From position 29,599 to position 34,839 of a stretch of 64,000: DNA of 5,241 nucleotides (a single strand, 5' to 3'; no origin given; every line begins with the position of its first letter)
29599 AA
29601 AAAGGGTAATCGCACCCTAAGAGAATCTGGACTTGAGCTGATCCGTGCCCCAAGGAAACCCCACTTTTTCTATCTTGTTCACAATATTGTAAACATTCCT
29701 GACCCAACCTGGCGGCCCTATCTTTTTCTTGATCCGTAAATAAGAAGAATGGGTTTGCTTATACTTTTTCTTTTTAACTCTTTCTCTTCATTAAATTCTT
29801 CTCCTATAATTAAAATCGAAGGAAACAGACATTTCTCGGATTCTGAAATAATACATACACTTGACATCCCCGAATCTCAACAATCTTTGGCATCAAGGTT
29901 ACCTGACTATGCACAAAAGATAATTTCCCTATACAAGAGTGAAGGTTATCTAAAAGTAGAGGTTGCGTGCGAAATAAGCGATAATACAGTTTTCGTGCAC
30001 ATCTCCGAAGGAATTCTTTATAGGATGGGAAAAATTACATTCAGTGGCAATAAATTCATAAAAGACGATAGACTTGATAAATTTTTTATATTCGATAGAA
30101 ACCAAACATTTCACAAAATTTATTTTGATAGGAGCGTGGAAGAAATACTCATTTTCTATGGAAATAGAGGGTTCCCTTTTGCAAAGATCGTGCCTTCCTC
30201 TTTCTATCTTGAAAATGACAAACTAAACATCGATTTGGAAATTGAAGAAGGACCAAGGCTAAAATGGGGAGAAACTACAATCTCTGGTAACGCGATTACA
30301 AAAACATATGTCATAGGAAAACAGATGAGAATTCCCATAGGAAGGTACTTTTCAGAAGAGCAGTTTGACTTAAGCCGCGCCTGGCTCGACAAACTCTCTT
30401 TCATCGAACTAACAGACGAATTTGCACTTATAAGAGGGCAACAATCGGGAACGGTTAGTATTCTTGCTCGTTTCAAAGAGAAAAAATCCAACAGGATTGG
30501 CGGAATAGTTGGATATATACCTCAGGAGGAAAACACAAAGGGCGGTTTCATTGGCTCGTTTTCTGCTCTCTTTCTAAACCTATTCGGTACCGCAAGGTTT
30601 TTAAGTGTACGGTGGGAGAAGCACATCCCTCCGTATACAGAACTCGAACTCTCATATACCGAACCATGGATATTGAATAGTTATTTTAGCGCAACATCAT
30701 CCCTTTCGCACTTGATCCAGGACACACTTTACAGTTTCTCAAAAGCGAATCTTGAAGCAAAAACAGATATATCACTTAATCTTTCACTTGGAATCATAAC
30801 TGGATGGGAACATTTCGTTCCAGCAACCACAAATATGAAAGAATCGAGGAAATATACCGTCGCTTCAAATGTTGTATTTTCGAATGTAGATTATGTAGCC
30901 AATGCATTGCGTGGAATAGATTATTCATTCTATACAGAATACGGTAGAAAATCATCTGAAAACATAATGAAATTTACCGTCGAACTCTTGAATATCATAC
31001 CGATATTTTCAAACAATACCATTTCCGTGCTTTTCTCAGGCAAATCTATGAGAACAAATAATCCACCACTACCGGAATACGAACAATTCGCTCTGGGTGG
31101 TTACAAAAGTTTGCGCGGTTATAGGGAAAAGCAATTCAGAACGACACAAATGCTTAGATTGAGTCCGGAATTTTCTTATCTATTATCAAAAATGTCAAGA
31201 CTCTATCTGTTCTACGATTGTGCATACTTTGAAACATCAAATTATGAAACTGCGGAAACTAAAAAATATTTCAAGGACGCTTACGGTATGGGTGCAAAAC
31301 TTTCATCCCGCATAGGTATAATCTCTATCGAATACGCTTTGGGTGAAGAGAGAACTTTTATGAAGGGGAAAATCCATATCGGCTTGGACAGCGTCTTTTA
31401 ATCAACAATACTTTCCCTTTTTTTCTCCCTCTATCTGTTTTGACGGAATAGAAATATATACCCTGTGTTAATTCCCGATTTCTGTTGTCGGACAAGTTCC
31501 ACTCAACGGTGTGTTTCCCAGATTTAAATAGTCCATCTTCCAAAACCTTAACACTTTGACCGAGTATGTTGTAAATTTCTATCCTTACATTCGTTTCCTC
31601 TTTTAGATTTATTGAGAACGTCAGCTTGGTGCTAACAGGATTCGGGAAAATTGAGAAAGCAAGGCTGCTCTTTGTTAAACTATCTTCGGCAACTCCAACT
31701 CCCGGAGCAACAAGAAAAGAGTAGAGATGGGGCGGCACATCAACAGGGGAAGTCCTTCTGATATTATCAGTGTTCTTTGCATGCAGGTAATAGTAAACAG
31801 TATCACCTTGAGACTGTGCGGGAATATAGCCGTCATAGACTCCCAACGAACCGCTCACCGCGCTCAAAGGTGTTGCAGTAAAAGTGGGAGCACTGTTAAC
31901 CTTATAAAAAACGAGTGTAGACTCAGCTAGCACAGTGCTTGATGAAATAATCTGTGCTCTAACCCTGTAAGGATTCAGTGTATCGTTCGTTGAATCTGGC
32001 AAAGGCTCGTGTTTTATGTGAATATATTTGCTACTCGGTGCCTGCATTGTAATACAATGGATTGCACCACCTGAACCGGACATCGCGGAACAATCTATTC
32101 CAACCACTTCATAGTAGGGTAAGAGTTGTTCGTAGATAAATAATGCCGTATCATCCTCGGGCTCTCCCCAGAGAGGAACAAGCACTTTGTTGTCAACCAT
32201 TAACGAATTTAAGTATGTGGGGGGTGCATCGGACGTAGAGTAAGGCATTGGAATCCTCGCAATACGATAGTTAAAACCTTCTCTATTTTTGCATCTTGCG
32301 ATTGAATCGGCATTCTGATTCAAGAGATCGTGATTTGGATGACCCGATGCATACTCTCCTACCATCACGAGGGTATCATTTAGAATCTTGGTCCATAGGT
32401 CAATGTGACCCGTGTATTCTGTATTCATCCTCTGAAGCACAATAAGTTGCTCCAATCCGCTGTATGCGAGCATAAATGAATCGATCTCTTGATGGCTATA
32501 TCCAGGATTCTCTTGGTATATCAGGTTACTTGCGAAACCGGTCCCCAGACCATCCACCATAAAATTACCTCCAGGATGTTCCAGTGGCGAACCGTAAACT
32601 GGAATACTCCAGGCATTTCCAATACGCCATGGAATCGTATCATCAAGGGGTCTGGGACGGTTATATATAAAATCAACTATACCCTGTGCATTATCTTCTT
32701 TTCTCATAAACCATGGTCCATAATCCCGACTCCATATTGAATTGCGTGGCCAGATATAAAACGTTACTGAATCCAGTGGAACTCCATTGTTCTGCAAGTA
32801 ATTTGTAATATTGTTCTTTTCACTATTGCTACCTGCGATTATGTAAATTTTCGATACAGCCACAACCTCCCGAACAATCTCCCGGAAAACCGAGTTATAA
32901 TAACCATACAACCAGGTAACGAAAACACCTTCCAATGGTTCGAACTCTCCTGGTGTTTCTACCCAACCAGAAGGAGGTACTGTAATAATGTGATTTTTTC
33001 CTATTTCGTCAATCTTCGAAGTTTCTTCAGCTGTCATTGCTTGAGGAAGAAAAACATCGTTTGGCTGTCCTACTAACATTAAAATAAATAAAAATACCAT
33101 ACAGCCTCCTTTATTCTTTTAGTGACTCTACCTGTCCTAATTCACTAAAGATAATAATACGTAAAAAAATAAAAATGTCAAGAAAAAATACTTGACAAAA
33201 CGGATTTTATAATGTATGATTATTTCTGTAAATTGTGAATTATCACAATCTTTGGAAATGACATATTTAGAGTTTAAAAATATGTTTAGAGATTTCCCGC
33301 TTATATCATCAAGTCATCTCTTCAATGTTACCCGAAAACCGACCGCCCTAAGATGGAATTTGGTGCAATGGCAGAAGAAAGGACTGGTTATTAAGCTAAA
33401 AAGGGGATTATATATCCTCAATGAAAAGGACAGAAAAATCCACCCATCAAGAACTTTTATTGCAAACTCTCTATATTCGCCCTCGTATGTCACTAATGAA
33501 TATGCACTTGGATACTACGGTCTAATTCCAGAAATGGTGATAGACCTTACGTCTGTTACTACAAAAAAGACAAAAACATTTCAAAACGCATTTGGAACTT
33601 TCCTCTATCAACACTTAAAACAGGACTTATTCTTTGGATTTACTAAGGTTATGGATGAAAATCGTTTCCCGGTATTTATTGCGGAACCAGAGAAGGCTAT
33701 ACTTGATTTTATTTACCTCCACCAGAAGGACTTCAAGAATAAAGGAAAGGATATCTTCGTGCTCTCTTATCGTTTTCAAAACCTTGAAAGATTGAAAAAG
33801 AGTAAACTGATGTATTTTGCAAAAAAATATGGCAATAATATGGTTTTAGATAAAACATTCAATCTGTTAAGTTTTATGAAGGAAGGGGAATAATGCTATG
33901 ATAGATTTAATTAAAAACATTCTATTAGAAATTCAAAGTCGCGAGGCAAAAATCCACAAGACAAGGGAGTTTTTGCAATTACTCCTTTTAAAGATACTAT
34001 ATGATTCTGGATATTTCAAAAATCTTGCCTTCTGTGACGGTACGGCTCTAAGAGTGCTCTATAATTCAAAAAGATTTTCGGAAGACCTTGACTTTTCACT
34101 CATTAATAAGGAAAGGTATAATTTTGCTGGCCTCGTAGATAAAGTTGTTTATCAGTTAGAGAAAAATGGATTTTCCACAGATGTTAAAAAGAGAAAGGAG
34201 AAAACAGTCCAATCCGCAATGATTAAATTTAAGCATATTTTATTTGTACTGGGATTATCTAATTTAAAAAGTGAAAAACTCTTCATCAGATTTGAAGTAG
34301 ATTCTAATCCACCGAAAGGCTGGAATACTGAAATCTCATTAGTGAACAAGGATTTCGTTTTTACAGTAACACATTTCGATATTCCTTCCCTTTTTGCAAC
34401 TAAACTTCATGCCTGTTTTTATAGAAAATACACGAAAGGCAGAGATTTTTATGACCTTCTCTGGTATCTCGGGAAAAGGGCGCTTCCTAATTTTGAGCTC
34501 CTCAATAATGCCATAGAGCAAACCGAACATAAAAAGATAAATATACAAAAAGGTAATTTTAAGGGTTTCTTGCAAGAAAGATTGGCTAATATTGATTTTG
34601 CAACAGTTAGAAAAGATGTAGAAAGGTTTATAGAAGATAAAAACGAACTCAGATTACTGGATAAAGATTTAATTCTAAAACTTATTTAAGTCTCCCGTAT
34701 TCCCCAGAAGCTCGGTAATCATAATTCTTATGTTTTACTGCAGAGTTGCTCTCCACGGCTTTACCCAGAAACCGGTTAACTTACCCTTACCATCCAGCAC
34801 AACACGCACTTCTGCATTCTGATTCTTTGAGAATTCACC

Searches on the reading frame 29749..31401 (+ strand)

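Call 72: search_protein_families(library=pfam, proteins=[window:29749-31401:+], max_evalue=0.00001)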
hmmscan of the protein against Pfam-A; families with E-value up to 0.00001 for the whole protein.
window:29749-31401:+ (550 aa): 2 families
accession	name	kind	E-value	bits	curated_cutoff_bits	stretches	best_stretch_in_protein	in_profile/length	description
PF07244.20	POTRA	-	1.3e-20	74.3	21.3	1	91-168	1-79/79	Surface antigen variable number repeat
PF01103.29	Omp85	-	6.1e-15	56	24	1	277-531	1-304/325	Omp85 superfamily domain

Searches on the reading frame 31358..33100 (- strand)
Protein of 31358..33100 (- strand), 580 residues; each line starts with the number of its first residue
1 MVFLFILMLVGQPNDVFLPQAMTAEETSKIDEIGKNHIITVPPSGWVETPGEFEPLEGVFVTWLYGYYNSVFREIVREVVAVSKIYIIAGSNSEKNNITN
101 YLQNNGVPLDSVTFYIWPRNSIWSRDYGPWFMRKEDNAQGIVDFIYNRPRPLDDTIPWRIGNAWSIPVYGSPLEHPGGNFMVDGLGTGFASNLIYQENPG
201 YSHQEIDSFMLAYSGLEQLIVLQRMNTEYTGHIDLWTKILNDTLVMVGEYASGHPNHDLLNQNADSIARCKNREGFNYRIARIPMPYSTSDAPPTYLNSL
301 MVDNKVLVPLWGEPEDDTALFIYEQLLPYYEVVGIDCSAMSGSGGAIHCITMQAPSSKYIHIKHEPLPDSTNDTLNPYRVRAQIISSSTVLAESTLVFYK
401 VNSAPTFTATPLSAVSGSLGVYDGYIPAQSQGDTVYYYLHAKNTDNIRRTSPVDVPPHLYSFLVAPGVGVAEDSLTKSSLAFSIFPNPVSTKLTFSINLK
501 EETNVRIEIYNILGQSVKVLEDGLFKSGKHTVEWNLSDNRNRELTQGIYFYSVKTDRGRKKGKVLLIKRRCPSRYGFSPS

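Call 72: search_protein_families(library=pfam, proteins=[window:31358-33100:-], max_evalue=0.00001)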
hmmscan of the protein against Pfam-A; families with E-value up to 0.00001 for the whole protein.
window:31358-33100:- (580 aa): 3 families
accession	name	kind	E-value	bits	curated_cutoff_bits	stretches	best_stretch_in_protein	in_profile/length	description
PF04371.20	PAD_porph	-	2.2e-45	155.7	25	1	52-355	5-321/321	Porphyromonas-type peptidyl-arginine deiminase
PF18962.6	Por_Secre_tail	-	2.7e-10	40.8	27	1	484-563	1-72/75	Secretion system C-terminal sorting domain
PF13585.12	CHU_C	-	6.1e-06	26.7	27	0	494-561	17-78/86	CHU_C Type IX secretion signal domain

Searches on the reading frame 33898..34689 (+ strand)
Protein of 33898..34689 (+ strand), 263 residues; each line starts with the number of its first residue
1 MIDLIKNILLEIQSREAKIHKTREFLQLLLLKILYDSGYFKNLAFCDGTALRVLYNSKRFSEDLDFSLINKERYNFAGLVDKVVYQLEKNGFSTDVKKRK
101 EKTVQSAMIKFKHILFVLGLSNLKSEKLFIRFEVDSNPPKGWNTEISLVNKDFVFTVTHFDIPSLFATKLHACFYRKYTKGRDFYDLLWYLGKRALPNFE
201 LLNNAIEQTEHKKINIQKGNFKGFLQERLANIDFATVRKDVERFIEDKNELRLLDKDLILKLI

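Call 72: search_protein_families(library=pfam, proteins=[window:33898-34689:+], max_evalue=0.00001)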
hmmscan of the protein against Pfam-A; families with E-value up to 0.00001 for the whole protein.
window:33898-34689:+ (263 aa): 1 family
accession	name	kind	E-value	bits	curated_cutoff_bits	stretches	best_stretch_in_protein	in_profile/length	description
PF08843.17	AbiEii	-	3.2e-24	86.6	22.5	1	32-247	4-229/238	Nucleotidyl transferase AbiEii toxin, Type IV TA system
